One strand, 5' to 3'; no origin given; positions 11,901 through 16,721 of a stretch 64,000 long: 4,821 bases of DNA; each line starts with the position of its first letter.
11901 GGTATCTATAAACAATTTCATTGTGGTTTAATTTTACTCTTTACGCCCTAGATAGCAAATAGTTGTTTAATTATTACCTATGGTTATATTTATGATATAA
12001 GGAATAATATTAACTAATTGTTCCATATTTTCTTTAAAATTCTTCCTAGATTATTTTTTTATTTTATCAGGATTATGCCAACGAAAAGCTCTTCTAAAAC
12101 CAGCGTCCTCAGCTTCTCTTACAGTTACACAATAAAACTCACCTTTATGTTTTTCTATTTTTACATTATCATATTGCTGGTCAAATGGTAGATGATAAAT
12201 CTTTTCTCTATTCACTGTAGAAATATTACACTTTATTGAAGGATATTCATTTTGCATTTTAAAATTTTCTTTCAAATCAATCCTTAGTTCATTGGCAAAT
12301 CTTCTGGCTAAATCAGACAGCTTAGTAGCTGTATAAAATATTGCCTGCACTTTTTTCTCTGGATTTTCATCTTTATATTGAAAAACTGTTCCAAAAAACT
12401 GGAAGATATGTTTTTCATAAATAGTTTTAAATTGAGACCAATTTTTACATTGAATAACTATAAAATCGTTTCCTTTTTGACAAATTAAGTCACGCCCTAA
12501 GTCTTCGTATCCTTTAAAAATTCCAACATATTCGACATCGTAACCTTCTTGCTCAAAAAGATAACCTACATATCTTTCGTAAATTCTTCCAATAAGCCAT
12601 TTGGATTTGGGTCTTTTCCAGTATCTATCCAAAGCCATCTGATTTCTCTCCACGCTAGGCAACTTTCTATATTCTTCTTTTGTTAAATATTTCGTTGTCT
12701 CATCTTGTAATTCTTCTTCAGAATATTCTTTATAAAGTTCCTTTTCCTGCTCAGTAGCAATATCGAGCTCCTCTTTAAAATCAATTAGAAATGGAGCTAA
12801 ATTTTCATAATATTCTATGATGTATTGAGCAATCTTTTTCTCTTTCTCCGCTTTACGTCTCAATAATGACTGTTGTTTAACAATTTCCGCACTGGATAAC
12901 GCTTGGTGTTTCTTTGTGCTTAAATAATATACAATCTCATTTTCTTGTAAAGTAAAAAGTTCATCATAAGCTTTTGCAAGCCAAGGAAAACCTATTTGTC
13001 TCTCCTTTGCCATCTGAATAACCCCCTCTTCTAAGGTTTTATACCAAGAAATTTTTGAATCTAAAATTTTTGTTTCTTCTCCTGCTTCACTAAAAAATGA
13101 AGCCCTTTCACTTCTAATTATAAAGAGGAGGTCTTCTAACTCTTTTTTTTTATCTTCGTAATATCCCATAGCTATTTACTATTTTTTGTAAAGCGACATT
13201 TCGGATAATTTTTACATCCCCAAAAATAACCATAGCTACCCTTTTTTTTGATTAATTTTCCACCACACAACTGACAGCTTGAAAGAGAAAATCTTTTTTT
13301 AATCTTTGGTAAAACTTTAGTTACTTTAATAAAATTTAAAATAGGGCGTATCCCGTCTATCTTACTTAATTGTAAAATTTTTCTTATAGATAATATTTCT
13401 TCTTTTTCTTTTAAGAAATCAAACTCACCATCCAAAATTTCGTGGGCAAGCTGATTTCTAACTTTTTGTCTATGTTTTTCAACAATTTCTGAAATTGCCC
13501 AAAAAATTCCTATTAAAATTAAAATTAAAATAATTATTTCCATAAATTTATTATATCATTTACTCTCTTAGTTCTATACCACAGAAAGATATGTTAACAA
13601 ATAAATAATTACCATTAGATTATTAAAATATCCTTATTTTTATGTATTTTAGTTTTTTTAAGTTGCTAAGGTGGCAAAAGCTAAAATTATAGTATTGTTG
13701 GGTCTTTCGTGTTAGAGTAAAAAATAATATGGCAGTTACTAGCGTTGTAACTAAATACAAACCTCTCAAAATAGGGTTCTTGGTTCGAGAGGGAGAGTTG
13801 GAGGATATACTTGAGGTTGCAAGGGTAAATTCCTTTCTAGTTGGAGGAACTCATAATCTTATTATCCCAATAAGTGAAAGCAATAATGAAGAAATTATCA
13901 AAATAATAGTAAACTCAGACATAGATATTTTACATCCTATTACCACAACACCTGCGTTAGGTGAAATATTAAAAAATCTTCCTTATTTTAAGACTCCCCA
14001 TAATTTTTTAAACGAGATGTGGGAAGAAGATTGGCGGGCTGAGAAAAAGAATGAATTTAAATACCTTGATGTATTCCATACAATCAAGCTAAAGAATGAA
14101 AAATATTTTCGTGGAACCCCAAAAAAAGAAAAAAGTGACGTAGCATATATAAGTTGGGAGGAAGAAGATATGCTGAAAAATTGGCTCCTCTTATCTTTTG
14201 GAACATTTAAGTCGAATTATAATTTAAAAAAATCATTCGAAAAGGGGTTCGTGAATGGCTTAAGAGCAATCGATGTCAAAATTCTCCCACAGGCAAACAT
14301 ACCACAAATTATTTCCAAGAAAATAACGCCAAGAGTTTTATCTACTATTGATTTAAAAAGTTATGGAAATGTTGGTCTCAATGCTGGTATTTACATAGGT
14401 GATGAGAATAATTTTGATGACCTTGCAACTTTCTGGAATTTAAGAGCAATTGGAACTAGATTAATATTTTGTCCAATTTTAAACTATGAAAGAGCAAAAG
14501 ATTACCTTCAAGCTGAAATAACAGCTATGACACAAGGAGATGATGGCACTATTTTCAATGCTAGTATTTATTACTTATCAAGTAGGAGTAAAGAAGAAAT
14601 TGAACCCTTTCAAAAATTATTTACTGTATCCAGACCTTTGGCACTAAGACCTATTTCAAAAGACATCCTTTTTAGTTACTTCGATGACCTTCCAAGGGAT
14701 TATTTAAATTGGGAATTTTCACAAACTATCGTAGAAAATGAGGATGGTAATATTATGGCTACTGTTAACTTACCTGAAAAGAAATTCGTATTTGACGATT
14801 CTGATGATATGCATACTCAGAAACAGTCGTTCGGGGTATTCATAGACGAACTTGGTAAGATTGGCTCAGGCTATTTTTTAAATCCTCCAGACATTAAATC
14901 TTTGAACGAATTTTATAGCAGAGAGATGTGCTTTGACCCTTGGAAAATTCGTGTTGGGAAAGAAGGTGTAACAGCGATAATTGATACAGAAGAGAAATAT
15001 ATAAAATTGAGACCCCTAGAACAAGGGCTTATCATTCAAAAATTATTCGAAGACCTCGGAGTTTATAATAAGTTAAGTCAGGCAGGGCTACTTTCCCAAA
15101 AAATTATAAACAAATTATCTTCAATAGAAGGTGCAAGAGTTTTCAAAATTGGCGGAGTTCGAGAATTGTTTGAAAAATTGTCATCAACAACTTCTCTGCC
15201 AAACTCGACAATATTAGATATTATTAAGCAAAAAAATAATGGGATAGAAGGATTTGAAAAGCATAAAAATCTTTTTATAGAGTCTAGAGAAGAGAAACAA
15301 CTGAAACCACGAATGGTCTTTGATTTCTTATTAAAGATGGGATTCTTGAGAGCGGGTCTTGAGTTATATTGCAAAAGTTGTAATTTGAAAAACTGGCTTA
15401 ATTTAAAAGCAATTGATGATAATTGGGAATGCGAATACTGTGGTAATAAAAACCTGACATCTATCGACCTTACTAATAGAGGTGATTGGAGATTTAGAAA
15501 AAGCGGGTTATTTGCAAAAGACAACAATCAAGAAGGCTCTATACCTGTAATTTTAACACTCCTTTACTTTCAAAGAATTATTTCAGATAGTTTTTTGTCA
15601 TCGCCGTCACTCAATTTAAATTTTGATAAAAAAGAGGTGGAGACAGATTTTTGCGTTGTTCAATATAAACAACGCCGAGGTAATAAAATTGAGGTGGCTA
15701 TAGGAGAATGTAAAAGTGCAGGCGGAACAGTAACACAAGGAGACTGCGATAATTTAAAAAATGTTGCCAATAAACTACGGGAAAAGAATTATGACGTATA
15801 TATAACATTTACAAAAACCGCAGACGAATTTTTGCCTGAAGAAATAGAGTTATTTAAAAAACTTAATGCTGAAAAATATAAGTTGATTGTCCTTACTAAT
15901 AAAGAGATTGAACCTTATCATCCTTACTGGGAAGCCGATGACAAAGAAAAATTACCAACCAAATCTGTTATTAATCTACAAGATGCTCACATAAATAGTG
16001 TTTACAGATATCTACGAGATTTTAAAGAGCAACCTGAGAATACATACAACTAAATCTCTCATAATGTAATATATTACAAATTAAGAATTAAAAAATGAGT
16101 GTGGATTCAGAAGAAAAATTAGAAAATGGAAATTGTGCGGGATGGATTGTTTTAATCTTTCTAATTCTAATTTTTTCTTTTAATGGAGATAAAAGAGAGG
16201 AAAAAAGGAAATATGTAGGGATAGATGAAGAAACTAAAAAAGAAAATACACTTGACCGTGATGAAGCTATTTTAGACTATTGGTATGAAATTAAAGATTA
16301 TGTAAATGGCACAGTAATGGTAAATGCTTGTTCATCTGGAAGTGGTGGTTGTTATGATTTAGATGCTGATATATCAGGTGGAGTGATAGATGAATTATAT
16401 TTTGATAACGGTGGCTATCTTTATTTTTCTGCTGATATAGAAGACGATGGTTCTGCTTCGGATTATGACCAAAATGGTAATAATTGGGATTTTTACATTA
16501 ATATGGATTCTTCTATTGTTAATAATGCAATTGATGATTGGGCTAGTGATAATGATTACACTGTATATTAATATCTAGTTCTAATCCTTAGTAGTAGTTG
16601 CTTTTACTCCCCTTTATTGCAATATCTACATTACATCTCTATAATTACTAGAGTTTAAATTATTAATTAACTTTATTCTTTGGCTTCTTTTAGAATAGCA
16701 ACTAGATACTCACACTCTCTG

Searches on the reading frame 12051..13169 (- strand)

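Call 8: search_protein_families(library=pfam, proteins=[window:12051-13169:-], max_evalue=0.01)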
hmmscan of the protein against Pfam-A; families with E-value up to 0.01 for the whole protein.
window:12051-13169:- (372 aa): 2 families
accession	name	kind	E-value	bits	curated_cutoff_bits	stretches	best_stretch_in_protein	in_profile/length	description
PF04471.18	Mrr_cat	-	1.4e-10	41.8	21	1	197-299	9-105/115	Restriction endonuclease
PF13156.12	Mrr_cat_2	-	2.9e-06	27.6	22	1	221-291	27-94/127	Restriction endonuclease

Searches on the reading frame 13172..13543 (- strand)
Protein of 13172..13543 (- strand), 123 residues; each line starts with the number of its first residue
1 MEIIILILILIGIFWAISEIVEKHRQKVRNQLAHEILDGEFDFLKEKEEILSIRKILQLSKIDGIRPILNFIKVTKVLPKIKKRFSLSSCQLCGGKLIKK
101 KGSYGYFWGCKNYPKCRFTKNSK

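Call 8: search_protein_families(library=pfam, proteins=[window:13172-13543:-], max_evalue=0.01)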
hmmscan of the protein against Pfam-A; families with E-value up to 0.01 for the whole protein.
window:13172-13543:- (123 aa): 1 family
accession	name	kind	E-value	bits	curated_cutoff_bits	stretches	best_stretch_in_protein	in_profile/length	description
PF01396.24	Zn_ribbon_Top1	-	1.7e-12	47.3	32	1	89-123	3-37/39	Topoisomerase DNA binding C4 zinc finger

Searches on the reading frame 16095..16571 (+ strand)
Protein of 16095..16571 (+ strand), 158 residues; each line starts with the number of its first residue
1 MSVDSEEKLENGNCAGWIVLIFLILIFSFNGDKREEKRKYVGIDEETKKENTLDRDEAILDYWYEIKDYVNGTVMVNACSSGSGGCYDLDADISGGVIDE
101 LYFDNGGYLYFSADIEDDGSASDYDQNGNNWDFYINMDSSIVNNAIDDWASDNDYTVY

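Call 8: search_protein_families(library=pfam, proteins=[window:16095-16571:+], max_evalue=0.01)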
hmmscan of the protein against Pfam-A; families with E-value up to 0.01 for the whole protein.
window:16095-16571:+ (158 aa): 0 families

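Call 59: search_protein_families(library=pfam, alignment_id=A6, max_evalue=0.001)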
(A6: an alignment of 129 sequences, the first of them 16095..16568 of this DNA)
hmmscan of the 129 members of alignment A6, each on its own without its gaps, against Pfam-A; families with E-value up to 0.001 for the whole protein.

A. member 1, window:16095-16568:+ (158 aa): 0 families

B. families by the number of members that match (of 129 scanned): 62 families (the first 25 are shown)
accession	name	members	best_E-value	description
PF20619.3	DUF6804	2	1.7e-28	Family of unknown function (DUF6804)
PF12587.13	DUF3761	2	5e-25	Protein of unknown function (DUF3761)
PF13175.12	AAA_15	2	6.2e-25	AAA ATPase domain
PF16289.11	PIN_12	2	8.6e-19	PIN domain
PF13304.12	AAA_21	2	2.2e-15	AAA domain, putative AbiEii toxin, Type IV TA system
PF01471.23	PG_binding_1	2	3.1e-11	Putative peptidoglycan binding domain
PF00589.27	Phage_integrase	2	1.4e-10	Phage integrase family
PF02463.25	SMC_N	2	4e-10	RecF/RecN/SMC N terminal domain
PF18932.5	DUF5681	2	2.5e-09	Family of unknown function (DUF5681)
PF18903.5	DUF5659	2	4.4e-08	Domain of unknown function (DUF5659)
PF12728.13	HTH_17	2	0.00028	Helix-turn-helix domain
PF02086.21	MethyltransfD12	1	6.3e-60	D12 class N6 adenine-specific DNA methyltransferase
PF21941.2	SMEK_N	1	1.7e-43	SMEK domain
PF20472.4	PDDEXK_11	1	2.8e-36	PD-(D/E)XK nuclease superfamily domain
PF04851.21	ResIII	1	5.9e-28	Type III restriction enzyme, res subunit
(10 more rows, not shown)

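Call 62: search_protein_families(library=padloc, alignment_id=A6, max_evalue=0.00001)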
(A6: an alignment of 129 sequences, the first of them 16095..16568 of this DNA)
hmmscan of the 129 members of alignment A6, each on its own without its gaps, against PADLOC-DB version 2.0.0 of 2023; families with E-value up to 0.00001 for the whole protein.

A. member 1, window:16095-16568:+ (158 aa): 0 families

B. families by the number of members that match (of 129 scanned): 125 families (the first 25 are shown)
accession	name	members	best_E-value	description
PDLC02979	AriA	2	2e-27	-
PDLC02335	AbiLi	2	1.3e-16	AbiLi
PDLC02980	AriA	2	1.4e-16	-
PDLC00289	PtuA1|PtuA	2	9.3e-16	AAA ATPase domain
PDLC02358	Old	2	1.2e-15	Old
PDLC04135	mad3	2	2.7e-15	mads_3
PDLC04175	HEC-01A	2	2.7e-15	-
PDLC00298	PtuA1|PtuA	2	5.9e-15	AAA ATPase domain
PDLC04178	HEC-01A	2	8.1e-15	-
PDLC00067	GajA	2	2.2e-14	AAA ATPase domain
PDLC03878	NsnB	2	4.5e-13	-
PDLC02914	ATPase-Toprim_I-B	2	7.1e-13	-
PDLC00271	PtuA1|PtuA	2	1.7e-12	AAA ATPase domain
PDLC00278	PtuA1|PtuA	2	1.8e-12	AAA ATPase domain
PDLC00078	GajA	2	3.2e-12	AAA ATPase domain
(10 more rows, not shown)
